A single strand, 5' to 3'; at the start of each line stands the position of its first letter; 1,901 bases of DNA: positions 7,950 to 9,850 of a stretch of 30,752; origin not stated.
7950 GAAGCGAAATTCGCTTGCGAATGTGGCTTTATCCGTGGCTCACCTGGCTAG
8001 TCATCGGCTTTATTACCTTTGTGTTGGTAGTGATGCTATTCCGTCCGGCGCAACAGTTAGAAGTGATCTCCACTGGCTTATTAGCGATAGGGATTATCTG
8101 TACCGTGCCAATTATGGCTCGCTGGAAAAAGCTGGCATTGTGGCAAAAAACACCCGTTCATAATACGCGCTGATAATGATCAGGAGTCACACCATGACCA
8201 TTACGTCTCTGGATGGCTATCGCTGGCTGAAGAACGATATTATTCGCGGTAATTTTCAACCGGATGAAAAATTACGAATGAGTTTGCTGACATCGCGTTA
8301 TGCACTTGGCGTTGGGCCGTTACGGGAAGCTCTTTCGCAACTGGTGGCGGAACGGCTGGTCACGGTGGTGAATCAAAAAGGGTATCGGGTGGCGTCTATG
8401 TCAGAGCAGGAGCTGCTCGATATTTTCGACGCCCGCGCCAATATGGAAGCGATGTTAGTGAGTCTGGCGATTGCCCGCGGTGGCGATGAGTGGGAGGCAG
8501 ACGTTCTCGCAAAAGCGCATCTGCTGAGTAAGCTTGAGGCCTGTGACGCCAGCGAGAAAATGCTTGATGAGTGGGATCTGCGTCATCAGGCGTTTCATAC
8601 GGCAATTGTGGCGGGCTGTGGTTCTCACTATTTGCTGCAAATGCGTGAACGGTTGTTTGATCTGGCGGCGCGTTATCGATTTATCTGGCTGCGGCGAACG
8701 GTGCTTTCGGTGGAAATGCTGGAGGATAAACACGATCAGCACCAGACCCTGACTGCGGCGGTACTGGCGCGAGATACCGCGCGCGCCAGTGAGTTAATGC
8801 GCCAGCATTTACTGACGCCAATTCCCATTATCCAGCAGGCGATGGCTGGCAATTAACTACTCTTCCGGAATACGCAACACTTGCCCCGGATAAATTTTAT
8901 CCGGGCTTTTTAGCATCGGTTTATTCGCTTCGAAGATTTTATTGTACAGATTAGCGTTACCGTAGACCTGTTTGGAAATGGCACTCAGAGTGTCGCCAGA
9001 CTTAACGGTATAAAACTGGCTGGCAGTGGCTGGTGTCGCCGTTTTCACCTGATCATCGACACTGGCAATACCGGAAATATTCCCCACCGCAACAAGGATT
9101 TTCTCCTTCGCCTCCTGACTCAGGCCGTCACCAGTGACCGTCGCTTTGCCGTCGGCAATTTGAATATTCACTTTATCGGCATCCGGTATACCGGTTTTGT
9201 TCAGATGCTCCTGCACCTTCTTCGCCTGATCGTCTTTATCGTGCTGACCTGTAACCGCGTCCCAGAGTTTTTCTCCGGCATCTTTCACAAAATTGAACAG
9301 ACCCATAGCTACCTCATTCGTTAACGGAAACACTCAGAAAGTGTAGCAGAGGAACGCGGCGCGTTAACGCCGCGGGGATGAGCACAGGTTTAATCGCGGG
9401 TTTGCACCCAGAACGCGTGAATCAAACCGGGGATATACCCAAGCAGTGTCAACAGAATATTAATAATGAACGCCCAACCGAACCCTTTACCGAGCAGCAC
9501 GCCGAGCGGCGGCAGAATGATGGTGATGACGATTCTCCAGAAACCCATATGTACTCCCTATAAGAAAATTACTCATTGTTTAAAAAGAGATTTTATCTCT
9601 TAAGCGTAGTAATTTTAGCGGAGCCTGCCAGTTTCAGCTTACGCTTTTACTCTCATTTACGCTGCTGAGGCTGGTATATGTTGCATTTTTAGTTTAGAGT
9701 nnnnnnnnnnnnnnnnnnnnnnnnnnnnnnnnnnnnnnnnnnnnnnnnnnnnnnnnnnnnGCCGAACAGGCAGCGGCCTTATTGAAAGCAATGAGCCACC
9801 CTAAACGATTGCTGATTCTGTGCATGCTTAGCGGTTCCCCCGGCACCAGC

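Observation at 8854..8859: csiR and ygaU converge with directly abutting stop codons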

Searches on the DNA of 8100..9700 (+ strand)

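Call 6: search_dna_similar(query=window:8100-9400:+, collection=ecoli_genomes, mode=near, max_rows=12, rows=spread)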
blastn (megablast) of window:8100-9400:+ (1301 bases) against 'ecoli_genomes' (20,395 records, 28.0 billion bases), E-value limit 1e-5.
Records with a match: 5419; places in all: 5421; records where one place covers at least 80% of the query: 5413.
Genomes with a match: 5419 of 5426; with a place that covers at least 80% of the query: 5413. Places per genome that has any: lowest 1, median 1, highest 2. On chromosomes: 5421 places; on plasmids: 0.
Best place of each record, by identity: >=99% 2208; 95-99% 3211.
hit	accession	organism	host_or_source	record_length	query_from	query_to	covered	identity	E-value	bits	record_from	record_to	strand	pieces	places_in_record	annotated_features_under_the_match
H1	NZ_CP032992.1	Escherichia coli strain W5-6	Jin River water W5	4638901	1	1301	100%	100.0%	0e+0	2403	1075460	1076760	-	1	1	csiR: DNA-binding transcriptional regulator CsiR | kbp: potassium binding protein Kbp | gabP: GABA permease | yqaE: YqaE/Pmp3 family membrane protein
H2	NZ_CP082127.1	Escherichia coli strain NDM_12_14482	Homo sapiens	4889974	1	1301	100%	99.8%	0e+0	2392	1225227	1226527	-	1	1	csiR: DNA-binding transcriptional regulator CsiR | kbp: potassium binding protein Kbp | gabP: GABA permease | yqaE: YqaE/Pmp3 family membrane protein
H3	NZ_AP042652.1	Escherichia coli strain OkiPb01708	bovine feces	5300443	1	1301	100%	99.8%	0e+0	2392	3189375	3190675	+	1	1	csiR: DNA-binding transcriptional regulator CsiR | kbp: potassium binding protein Kbp | gabP: GABA permease | yqaE: YqaE/Pmp3 family membrane protein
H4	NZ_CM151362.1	Escherichia coli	Homo sapiens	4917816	1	1301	100%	99.8%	0e+0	2386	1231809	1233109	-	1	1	csiR: DNA-binding transcriptional regulator CsiR | kbp: potassium binding protein Kbp | gabP: GABA permease | yqaE: YqaE/Pmp3 family membrane protein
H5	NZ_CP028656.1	Escherichia coli strain 121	cattle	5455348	1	1301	100%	99.2%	0e+0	2342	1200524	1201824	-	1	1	csiR: DNA-binding transcriptional regulator CsiR | kbp: potassium binding protein Kbp | gabP: GABA permease | yqaE: YqaE/Pmp3 family membrane protein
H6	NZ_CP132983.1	Escherichia coli strain ARS-C301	Beef Cattle Feces - Rectal Grab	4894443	1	1301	100%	98.8%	0e+0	2314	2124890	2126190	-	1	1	csiR: DNA-binding transcriptional regulator CsiR | kbp: potassium binding protein Kbp | gabP: GABA permease | yqaE: YqaE/Pmp3 family membrane protein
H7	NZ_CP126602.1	Escherichia coli strain Ec1117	Oregano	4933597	1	1301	100%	98.6%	0e+0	2303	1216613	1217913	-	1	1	csiR: DNA-binding transcriptional regulator CsiR | kbp: potassium binding protein Kbp | gabP: GABA permease | yqaE: YqaE/Pmp3 family membrane protein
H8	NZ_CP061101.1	Escherichia coli strain 1EC213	Homo sapiens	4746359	1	1301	100%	98.4%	0e+0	2287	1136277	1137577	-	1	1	csiR: DNA-binding transcriptional regulator CsiR | kbp: potassium binding protein Kbp | gabP: GABA permease | yqaE: YqaE/Pmp3 family membrane protein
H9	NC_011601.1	Escherichia coli O127:H6 str. E2348/69 strain E2348/69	-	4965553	1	1301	100%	97.8%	0e+0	2242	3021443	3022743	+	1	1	csiR: DNA-binding transcriptional regulator CsiR | kbp: potassium binding protein Kbp | gabP: GABA permease | yqaE: YqaE/Pmp3 family membrane protein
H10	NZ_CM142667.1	Escherichia coli strain UID2309220009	Homo sapiens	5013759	1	1301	100%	97.8%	0e+0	2242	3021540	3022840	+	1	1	csiR: DNA-binding transcriptional regulator CsiR | kbp: potassium binding protein Kbp | gabP: GABA permease | yqaE: YqaE/Pmp3 family membrane protein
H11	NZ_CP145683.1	Escherichia coli strain S1-KEN-07-A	Homo sapiens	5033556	1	1301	100%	97.2%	0e+0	2204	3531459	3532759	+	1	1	csiR: DNA-binding transcriptional regulator CsiR | kbp: potassium binding protein Kbp | gabP: GABA permease | yqaE: YqaE/Pmp3 family membrane protein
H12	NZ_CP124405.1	Escherichia coli strain AVS0935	environmental: river near WWTP effluent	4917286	1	130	10%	96.2%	2e-51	213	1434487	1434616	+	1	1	gabP: GABA permease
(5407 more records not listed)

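Call 7: get_annotated_region(hit=H1, flank=3000)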
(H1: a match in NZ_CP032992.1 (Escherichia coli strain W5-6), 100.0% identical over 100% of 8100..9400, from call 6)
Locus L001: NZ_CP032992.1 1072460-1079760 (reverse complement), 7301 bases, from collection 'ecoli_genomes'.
description: Escherichia coli strain W5-6 chromosome, complete genome
organism: Escherichia coli strain W5-6 (NCBI taxid 562)
replicon: chromosome; assembly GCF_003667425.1
host: -; source: Jin River water W5; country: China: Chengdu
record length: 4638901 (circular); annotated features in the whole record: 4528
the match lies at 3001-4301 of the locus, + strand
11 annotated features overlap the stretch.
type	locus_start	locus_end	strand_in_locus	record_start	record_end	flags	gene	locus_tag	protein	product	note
CDS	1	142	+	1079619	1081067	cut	gabD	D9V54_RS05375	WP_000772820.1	NADP-dependent succinate-semialdehyde dehydrogenase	-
CDS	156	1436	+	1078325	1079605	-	gabT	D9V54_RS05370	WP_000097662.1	4-aminobutyrate--2-oxoglutarate transaminase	-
CDS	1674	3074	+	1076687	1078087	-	gabP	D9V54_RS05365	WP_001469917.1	GABA permease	-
CDS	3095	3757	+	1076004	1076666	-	csiR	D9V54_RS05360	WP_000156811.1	DNA-binding transcriptional regulator CsiR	-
CDS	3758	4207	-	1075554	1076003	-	kbp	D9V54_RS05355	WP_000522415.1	potassium binding protein Kbp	-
CDS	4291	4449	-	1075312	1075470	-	yqaE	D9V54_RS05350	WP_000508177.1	YqaE/Pmp3 family membrane protein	-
CDS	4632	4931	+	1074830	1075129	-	ygaV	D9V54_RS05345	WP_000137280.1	ArsR/SmtB family transcription factor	-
CDS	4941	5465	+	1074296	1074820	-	ygaP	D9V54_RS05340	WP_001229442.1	thiosulfate sulfurtransferase YgaP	-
CDS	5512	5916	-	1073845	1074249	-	stpA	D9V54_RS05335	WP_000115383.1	DNA-binding protein StpA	-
CDS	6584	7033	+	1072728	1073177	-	alaE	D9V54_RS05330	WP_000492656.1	L-alanine exporter AlaE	-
CDS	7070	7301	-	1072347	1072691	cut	ygaC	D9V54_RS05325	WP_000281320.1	DUF2002 family protein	-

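Call 8: get_annotated_region(hit=H11, flank=500)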
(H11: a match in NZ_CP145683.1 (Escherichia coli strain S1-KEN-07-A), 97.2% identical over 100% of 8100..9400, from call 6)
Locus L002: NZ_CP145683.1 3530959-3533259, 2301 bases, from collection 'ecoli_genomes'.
description: Escherichia coli strain S1-KEN-07-A chromosome, complete genome
organism: Escherichia coli strain S1-KEN-07-A (NCBI taxid 562)
replicon: chromosome; assembly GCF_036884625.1
host: Homo sapiens; source: stool; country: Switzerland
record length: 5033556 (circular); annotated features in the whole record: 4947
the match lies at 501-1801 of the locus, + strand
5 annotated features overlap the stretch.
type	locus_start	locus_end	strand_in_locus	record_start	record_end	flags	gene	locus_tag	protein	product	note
CDS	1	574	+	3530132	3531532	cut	gabP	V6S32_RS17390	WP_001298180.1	GABA permease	-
CDS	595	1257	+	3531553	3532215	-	csiR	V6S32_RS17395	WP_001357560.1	DNA-binding transcriptional regulator CsiR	-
CDS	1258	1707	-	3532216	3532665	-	kbp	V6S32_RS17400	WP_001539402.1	potassium binding protein Kbp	-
CDS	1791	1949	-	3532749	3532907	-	yqaE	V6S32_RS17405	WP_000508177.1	YqaE/Pmp3 family membrane protein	-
CDS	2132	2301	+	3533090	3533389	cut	ygaV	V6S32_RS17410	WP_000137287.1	ArsR/SmtB family transcription factor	-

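Call 9: get_annotated_region(hit=H9, flank=500)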
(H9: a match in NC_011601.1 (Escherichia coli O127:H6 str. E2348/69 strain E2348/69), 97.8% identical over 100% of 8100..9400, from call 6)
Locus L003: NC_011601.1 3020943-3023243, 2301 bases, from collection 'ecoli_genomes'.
description: Escherichia coli O127:H6 str. E2348/69, complete sequence
organism: Escherichia coli O127:H6 str. E2348/69 strain E2348/69 (NCBI taxid 574521)
replicon: chromosome; assembly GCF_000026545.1
host: -; source: -; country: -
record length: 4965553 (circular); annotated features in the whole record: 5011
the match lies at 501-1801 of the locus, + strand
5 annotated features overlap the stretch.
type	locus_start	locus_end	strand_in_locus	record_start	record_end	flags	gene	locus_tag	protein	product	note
CDS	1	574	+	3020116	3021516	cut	gabP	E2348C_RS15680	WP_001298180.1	GABA permease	-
CDS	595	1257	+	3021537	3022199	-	csiR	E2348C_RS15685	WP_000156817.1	DNA-binding transcriptional regulator CsiR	-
CDS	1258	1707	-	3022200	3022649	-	kbp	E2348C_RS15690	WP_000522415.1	potassium binding protein Kbp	-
CDS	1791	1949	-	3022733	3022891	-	yqaE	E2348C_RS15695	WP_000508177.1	YqaE/Pmp3 family membrane protein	-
CDS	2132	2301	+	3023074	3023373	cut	ygaV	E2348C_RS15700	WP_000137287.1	ArsR/SmtB family transcription factor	-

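Call 35: search_rna_families(source=window, start=8100, end=9700, threshold=evalue, max_evalue=1)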
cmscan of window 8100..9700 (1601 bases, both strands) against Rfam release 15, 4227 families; matches with E-value up to 1: 0.
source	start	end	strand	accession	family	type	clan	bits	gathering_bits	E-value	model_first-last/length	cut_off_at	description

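Call 36: search_dna_similar(query=window:8750-8925:+, collection=ecoli_genomes, mode=near, max_rows=30, rows=spread)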
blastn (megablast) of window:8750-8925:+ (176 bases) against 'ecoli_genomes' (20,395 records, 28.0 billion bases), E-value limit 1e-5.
Records with a match: 5417; places in all: 5417; records where one place covers at least 80% of the query: 5415.
Genomes with a match: 5417 of 5426; with a place that covers at least 80% of the query: 5415. Places per genome that has any: lowest 1, median 1, highest 1. On chromosomes: 5417 places; on plasmids: 0.
Best place of each record, by identity: >=99% 3461; 95-99% 1951; 90-95% 2; 80-90% 3.
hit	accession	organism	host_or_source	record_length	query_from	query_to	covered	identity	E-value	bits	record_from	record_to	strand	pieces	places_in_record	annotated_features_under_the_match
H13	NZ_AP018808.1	Escherichia coli strain E2865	Bos taurus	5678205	1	176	100%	100.0%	3e-86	326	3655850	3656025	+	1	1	csiR: DNA-binding transcriptional regulator CsiR | kbp: potassium binding protein Kbp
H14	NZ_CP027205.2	Escherichia coli strain WCHEC025943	Sewage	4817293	1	176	100%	100.0%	3e-86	326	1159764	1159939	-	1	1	csiR: DNA-binding transcriptional regulator CsiR | kbp: potassium binding protein Kbp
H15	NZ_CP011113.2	Escherichia coli strain RR1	Homo sapiens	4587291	1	176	100%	100.0%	3e-86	326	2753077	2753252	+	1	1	csiR: DNA-binding transcriptional regulator CsiR | kbp: potassium binding protein Kbp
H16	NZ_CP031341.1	Escherichia coli O145 strain RM12275-C1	missing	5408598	1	176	100%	100.0%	3e-86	326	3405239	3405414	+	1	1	csiR: DNA-binding transcriptional regulator CsiR | kbp: potassium binding protein Kbp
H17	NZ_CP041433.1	Escherichia coli strain STEC313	Raw beef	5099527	1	176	100%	100.0%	3e-86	326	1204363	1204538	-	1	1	csiR: DNA-binding transcriptional regulator CsiR | kbp: potassium binding protein Kbp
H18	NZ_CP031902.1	Escherichia coli O104:H4 strain FWSEC0009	Homo sapiens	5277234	1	176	100%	100.0%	3e-86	326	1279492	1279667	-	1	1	csiR: DNA-binding transcriptional regulator CsiR | kbp: potassium binding protein Kbp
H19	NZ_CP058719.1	Escherichia coli strain M159-1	Manis javanica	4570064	1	176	100%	100.0%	3e-86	326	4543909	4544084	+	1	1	csiR: DNA-binding transcriptional regulator CsiR | kbp: potassium binding protein Kbp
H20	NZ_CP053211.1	Escherichia coli strain QDFD216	dog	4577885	1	176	100%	100.0%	3e-86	326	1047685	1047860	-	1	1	csiR: DNA-binding transcriptional regulator CsiR | kbp: potassium binding protein Kbp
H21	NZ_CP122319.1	Escherichia coli strain BW25113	missing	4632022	1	176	100%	100.0%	3e-86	326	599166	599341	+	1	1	csiR: DNA-binding transcriptional regulator CsiR | kbp: potassium binding protein Kbp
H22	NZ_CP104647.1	Escherichia coli strain PNUSAE008406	missing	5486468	1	176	100%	100.0%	3e-86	326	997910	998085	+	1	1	csiR: DNA-binding transcriptional regulator CsiR | kbp: potassium binding protein Kbp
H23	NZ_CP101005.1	Escherichia coli strain ET82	sediment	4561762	1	176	100%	100.0%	3e-86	326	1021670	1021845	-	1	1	csiR: DNA-binding transcriptional regulator CsiR | kbp: potassium binding protein Kbp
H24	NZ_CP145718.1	Escherichia coli strain S1-CAM-01-C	Homo sapiens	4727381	1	176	100%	100.0%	3e-86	326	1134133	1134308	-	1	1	csiR: DNA-binding transcriptional regulator CsiR | kbp: potassium binding protein Kbp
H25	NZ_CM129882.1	Escherichia coli strain MB06234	seawater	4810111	1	176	100%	100.0%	3e-86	326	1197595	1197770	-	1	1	csiR: DNA-binding transcriptional regulator CsiR | kbp: potassium binding protein Kbp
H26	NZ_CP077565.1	Escherichia coli O111:H8 strain 1056-1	cattle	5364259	1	176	100%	100.0%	3e-86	326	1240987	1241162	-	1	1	csiR: DNA-binding transcriptional regulator CsiR | kbp: potassium binding protein Kbp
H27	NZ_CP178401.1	Escherichia coli strain N1286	Homo sapiens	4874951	1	176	100%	100.0%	3e-86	326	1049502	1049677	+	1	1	csiR: DNA-binding transcriptional regulator CsiR | kbp: potassium binding protein Kbp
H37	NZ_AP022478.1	Escherichia coli strain STN0717-11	-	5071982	1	176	100%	98.3%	3e-81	309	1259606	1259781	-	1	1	csiR: DNA-binding transcriptional regulator CsiR | kbp: potassium binding protein Kbp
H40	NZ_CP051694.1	Escherichia coli strain SCU-313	Homo sapiens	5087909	1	176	100%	97.7%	1e-79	303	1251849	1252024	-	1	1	csiR: DNA-binding transcriptional regulator CsiR | kbp: potassium binding protein Kbp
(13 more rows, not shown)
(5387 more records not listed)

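Call 37: get_annotated_region(hit=H40, flank=100)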
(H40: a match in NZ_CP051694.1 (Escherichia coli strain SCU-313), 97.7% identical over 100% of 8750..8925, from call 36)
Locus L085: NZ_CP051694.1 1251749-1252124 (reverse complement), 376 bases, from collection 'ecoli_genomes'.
description: Escherichia coli strain SCU-313 chromosome, complete genome
organism: Escherichia coli strain SCU-313 (NCBI taxid 562)
replicon: chromosome; assembly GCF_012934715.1
host: Homo sapiens; source: rectal swab from healthy college student; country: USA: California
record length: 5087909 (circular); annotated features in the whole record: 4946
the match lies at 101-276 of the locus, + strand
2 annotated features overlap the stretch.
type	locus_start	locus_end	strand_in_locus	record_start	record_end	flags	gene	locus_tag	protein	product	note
CDS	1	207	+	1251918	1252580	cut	csiR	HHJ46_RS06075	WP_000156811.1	DNA-binding transcriptional regulator CsiR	-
CDS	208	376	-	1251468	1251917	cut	kbp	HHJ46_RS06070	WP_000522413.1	potassium binding protein Kbp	-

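Call 38: get_annotated_region(hit=H37, flank=100)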
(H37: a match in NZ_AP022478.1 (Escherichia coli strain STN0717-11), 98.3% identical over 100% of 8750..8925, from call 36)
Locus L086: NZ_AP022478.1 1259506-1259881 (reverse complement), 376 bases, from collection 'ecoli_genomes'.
description: Escherichia coli strain STN0717-11 chromosome, complete genome
organism: Escherichia coli strain STN0717-11 (NCBI taxid 562)
replicon: chromosome; assembly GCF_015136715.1
host: -; source: -; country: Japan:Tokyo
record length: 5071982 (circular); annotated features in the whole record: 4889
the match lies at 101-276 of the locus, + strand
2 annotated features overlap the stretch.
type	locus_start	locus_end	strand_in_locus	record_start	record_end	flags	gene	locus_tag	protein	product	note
CDS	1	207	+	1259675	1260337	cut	csiR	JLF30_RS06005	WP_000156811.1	DNA-binding transcriptional regulator CsiR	-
CDS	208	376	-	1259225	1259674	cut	kbp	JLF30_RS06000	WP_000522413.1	potassium binding protein Kbp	-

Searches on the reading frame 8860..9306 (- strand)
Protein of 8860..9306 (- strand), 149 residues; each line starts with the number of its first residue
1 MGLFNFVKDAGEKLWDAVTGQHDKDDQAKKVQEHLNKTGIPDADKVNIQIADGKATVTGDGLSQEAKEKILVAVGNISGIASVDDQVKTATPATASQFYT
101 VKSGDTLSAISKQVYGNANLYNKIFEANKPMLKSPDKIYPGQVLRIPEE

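Call 25: find_related_loci(query=window:8860-9306:-, collection=genome_contigs, flank=2500)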
Query window:8860-9306:- (149 aa) in genome_contigs; peptide patterns used: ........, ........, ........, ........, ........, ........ (x = any residue, [..] = any of these).
600 stretches matched a pattern (row limit reached: there are more); 473 encode a relative of the query (tblastn E <= 1e-3); the best 80 are kept; 80 distinct loci.
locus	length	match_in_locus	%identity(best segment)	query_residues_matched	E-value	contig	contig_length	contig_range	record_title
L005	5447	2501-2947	99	1-149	3e-97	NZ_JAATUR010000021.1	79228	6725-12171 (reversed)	Escherichia coli strain SCPM-O-B-8794 21length=79228, whole genome shotgun sequence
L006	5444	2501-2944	99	1-148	5e-96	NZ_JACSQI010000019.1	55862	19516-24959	Escherichia whittamii strain Sa2BVA5 NODE_19_length_55862_cov_9.024075, whole genome shotgun sequence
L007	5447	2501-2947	97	1-149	8e-96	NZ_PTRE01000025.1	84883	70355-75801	Escherichia sp. MOD1-EC7003 MOD1-EC7003_25_length_84883_cov_113, whole genome shotgun sequence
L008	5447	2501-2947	93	1-149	1e-92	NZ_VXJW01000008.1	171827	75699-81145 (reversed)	Salmonella enterica subsp. arizonae strain CCUG 6322T contig_0000008, whole genome shotgun sequence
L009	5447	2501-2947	93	1-149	4e-92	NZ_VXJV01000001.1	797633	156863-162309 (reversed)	Salmonella enterica subsp. diarizonae strain CCUG 30040T contig_0000001, whole genome shotgun sequence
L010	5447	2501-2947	93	1-149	2e-91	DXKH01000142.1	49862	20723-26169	MAG TPA_asm: Citrobacter sp. isolate HRGM_Genome_0066 HRGM_Genome_0066_142, whole genome shotgun sequence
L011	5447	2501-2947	89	1-149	3e-89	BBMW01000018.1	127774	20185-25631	Citrobacter werkmanii NBRC 105721 DNA, contig: CIWKM18, whole genome shotgun sequence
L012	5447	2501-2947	89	1-149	2e-88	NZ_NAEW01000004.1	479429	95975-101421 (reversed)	Citrobacter braakii strain ATCC 51113 CbraakiiATCC_L001_NODE_4_length_479429__29.3094, whole genome shotgun sequence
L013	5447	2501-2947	87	1-149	2e-87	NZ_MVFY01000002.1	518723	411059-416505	Citrobacter portucalensis strain A60 A60_S7_L001_NODE_2_length_518723_cov_20.9124, whole genome shotgun sequence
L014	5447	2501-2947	87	1-149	4e-87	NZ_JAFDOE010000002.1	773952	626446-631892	Citrobacter sp. FP75 contig2, whole genome shotgun sequence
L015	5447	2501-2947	88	1-149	3e-87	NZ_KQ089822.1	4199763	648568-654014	Citrobacter sp. MGH106 aetzL-supercont1.1, whole genome shotgun sequence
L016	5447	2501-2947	86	1-149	2e-86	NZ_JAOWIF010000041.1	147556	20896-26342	Citrobacter sp. Cu233 234, whole genome shotgun sequence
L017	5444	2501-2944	88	1-148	3e-86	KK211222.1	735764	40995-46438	Enterobacter pulveris DSM 19144 genomic scaffold Q370DRAFT_scaffold00002.2, whole genome shotgun sequence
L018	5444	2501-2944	87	1-148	2e-85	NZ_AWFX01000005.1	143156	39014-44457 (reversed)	Franconibacter helveticus LMG 23732 strain LMG23732T contig005, whole genome shotgun sequence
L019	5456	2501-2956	84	1-148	1e-82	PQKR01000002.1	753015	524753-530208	Escherichia sp. ESNIH1 NODE_2, whole genome shotgun sequence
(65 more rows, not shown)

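Call 62: search_protein_families(proteins=[window:8860-9306:-], library=ncbifam, max_evalue=0.00001)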
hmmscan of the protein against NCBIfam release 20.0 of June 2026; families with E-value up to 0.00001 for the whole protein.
window:8860-9306:- (149 aa): 3 families
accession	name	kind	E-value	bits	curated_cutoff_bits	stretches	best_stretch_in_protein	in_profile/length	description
NF008399.0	PRK11198.1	equivalog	7.1e-70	234.2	134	1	1-148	1-147/149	peptidoglycan-binding protein LysM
NF033163.1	lipo_LipL71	equivalog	4.3e-08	32.6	600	1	109-147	421-459/471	lipoprotein LipL71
TIGR02899.1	spore_safA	subfamily_domain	7.9e-06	25.7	67.85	0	101-147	1-43/44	SafA/ExsA family spore coat assembly protein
